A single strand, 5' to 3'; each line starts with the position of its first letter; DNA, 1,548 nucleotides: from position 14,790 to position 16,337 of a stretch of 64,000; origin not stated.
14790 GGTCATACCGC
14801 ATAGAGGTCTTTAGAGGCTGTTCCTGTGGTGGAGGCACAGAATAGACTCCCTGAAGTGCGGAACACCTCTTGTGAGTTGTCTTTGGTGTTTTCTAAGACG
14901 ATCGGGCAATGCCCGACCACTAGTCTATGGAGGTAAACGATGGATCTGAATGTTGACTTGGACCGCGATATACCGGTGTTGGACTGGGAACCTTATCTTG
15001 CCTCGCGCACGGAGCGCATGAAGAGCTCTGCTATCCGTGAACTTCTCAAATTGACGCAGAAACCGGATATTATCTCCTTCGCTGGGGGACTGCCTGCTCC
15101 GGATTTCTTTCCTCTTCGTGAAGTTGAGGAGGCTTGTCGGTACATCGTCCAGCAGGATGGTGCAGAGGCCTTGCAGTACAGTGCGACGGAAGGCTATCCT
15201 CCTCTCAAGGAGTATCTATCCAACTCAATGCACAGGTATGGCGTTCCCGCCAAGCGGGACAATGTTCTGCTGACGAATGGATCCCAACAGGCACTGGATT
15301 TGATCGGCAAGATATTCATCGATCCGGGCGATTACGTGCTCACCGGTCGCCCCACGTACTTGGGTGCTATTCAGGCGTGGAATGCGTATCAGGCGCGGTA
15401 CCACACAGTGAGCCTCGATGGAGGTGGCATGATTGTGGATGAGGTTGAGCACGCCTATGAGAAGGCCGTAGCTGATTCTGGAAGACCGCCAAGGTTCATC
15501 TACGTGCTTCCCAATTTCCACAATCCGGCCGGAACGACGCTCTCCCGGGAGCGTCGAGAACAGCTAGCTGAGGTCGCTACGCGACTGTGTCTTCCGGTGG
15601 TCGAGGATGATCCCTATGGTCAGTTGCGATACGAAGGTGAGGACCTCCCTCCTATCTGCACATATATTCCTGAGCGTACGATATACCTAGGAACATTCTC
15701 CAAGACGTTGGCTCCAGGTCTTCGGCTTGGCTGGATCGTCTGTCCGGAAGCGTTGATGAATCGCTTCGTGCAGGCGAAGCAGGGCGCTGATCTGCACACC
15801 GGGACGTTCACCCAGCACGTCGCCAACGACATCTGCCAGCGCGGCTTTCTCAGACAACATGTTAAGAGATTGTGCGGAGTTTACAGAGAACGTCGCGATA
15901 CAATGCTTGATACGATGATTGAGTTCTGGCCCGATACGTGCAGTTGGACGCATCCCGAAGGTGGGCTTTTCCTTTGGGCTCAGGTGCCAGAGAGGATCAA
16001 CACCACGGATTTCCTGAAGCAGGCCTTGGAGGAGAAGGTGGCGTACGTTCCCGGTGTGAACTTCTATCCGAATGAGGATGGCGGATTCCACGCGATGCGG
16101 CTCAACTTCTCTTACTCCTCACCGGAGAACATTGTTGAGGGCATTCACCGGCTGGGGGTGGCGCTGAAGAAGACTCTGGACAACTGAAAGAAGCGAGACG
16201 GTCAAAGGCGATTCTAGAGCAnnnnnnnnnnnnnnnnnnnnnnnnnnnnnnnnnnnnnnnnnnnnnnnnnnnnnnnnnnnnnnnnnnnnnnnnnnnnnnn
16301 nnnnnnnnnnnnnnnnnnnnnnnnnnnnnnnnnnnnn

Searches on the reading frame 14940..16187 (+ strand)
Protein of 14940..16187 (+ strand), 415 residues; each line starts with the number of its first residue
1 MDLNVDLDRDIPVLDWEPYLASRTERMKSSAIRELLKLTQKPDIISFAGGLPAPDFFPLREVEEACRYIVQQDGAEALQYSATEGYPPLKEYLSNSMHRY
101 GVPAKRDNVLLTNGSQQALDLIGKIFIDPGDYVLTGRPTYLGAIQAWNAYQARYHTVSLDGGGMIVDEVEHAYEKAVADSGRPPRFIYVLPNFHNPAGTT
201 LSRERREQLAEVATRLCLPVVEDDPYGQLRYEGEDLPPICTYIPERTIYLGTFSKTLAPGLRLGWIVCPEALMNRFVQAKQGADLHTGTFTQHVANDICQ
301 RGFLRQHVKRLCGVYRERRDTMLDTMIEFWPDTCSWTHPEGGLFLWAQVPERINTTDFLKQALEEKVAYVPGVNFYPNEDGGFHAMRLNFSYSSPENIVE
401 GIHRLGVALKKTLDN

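Call 6: search_protein_families(library=pfam, proteins=[window:14940-16187:+], max_evalue=0.001)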
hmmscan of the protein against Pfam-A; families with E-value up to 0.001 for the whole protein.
window:14940-16187:+ (415 aa): 2 families
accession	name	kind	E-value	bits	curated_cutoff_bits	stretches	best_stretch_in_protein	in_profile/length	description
PF00155.27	Aminotran_1_2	-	4.4e-34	118.7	19.7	1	58-404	18-360/361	Aminotransferase class I and II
PF12897.13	Asp_aminotransf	-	0.00087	18.6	27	0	157-378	151-377/421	Aspartate amino-transferase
